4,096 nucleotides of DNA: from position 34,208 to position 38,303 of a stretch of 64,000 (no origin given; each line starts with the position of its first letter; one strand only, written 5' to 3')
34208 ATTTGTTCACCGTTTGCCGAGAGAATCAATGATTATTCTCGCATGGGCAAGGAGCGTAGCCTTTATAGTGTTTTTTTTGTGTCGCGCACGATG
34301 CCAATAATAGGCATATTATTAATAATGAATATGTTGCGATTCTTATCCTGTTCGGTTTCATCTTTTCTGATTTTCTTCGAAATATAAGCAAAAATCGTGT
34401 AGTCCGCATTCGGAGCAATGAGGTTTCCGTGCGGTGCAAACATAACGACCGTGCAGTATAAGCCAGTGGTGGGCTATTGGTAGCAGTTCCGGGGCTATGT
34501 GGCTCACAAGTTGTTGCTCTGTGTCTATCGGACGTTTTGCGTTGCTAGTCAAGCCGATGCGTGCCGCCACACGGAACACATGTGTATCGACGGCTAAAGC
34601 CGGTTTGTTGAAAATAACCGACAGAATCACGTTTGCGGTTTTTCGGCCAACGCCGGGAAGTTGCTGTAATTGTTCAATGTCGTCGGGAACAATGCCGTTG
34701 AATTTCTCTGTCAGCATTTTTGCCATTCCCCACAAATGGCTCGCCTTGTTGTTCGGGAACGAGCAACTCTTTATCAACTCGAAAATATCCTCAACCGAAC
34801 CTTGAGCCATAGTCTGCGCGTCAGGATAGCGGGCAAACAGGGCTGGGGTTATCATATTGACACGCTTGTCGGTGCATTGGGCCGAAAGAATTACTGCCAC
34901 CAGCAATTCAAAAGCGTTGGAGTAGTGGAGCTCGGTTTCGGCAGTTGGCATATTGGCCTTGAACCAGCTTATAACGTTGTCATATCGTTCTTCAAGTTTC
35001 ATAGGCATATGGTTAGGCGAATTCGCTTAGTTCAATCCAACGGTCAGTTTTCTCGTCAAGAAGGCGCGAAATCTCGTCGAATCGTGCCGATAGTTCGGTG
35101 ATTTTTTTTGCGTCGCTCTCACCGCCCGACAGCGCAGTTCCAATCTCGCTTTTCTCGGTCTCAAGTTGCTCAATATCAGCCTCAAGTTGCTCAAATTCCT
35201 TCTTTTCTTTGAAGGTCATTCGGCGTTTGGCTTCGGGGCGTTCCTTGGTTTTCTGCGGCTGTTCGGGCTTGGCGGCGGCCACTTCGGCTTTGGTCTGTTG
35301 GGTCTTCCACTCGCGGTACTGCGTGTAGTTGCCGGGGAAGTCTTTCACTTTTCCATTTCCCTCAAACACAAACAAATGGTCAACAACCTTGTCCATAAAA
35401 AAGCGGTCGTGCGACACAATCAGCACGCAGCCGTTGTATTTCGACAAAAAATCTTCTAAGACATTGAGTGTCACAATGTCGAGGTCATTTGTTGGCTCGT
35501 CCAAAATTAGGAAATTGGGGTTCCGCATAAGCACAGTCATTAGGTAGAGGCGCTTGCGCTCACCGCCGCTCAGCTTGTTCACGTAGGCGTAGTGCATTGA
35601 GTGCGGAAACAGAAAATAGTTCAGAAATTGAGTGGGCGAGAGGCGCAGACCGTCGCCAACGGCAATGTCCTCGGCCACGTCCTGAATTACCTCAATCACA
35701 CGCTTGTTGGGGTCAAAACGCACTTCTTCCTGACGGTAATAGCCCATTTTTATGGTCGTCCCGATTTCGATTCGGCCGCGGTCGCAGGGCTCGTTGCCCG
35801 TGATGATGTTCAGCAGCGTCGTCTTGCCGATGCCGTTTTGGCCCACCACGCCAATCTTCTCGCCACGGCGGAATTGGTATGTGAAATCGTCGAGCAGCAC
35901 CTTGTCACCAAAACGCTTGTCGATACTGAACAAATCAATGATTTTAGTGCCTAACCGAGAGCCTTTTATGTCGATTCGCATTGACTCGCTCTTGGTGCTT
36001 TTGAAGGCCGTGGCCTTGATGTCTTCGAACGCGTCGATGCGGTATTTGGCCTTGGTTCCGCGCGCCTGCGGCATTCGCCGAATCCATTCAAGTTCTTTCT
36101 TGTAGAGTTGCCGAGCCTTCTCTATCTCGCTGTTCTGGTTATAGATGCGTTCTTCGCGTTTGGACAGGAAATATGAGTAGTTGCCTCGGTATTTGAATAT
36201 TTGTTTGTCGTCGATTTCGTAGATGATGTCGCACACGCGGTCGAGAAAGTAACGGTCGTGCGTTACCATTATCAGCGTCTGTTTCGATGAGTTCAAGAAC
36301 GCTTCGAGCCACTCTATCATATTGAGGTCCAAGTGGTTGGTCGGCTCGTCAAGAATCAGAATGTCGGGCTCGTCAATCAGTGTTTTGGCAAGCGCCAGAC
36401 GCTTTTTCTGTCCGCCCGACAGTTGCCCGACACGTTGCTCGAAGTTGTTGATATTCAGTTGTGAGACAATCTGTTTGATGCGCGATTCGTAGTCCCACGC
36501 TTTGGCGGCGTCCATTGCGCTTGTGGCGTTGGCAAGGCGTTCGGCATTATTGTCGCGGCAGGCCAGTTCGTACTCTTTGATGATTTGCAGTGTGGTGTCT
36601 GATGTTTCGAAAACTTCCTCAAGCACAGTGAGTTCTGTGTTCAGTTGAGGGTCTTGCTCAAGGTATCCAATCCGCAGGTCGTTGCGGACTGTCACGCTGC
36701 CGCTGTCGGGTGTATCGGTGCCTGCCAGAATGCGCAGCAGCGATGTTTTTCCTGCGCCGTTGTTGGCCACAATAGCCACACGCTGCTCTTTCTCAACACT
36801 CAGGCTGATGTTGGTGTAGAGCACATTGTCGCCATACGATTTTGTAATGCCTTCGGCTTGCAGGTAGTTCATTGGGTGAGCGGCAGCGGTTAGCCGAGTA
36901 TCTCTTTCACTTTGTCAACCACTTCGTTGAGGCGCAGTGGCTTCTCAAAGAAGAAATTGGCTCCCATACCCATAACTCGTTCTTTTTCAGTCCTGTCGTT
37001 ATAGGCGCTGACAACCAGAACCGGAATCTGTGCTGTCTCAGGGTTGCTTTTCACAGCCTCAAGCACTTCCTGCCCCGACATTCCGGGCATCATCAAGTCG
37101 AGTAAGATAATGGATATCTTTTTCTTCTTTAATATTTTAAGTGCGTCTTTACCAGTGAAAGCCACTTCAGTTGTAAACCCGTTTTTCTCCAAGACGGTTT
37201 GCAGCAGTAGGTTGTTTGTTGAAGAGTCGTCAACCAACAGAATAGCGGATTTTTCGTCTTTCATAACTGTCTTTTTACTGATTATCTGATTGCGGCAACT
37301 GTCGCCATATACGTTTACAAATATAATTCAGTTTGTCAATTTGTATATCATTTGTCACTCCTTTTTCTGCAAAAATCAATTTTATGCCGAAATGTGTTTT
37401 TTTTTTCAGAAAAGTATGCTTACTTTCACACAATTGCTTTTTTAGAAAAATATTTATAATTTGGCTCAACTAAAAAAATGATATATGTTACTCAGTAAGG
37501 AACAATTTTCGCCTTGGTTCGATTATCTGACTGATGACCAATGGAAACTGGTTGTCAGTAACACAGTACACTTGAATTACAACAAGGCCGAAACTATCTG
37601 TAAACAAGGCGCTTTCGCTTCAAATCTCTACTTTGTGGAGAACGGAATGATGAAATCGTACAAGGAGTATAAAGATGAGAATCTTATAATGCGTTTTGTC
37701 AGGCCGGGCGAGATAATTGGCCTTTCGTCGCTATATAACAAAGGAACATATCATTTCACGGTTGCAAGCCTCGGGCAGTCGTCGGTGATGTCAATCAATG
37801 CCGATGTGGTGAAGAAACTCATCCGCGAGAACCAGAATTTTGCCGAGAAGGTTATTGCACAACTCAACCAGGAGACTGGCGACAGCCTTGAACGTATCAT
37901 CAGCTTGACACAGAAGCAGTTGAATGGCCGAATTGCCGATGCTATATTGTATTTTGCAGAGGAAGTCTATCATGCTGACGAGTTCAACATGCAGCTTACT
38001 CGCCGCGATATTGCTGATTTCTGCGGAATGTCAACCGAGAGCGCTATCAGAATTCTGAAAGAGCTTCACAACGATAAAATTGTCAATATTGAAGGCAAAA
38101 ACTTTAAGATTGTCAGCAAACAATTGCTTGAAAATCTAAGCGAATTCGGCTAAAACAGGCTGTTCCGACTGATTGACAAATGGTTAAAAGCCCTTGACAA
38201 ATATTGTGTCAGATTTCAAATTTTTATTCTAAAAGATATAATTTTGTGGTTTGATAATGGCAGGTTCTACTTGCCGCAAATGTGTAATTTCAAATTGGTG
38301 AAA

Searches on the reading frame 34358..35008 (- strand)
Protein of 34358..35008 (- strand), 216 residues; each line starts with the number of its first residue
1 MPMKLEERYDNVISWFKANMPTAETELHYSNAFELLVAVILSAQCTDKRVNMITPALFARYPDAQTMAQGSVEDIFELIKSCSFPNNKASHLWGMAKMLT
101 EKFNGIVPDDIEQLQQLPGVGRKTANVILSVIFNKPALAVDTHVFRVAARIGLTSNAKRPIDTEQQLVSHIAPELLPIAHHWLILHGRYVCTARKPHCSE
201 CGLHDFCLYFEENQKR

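Call 8: search_protein_families(library=pfam, proteins=[window:34358-35008:-], max_evalue=0.00001)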
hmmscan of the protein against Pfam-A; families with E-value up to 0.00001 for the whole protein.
window:34358-35008:- (216 aa): 3 families
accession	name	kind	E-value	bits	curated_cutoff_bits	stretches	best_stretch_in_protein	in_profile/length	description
PF00730.31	HhH-GPD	-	1.3e-22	80.6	26.2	1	37-169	1-104/108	HhH-GPD superfamily base excision DNA repair protein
PF00633.29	HHH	-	3.7e-11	42.7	24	1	102-130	1-29/30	Helix-hairpin-helix motif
PF10576.14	EndIII_4Fe-2S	-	1e-06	29.3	20.5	1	191-207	1-17/17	Iron-sulfur binding domain of endonuclease III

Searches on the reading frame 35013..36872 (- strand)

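Call 8: search_protein_families(library=pfam, proteins=[window:35013-36872:-], max_evalue=0.00001)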
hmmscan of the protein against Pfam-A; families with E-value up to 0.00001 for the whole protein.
window:35013-36872:- (619 aa): 5 families
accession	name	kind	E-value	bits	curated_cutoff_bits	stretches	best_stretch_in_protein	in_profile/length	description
PF00005.33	ABC_tran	-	2.8e-57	193.6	25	2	20-179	2-137/137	ABC transporter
PF16326.10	ABC_tran_CTD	-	3.6e-18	66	32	1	551-617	1-69/69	ABC transporter C-terminal domain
PF12848.13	ABC_tran_Xtn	-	1.5e-13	51.1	25.9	1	219-298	2-83/85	ABC transporter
PF13304.12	AAA_21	-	6.3e-11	43.3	27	0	121-211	178-304/304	AAA domain, putative AbiEii toxin, Type IV TA system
PF02463.25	SMC_N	-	1.3e-08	35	40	0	29-216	24-207/220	RecF/RecN/SMC N terminal domain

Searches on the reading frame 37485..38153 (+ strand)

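Call 8: search_protein_families(library=pfam, proteins=[window:37485-38153:+], max_evalue=0.00001)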
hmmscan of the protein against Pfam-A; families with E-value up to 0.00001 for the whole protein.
window:37485-38153:+ (222 aa): 2 families
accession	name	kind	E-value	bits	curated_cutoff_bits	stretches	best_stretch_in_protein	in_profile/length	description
PF00027.35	cNMP_binding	-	1.4e-15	57.4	27.5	1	31-116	3-89/89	Cyclic nucleotide-binding domain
PF13545.12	HTH_Crp_2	-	3.4e-12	46.6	27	1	148-217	1-69/70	Crp-like helix-turn-helix domain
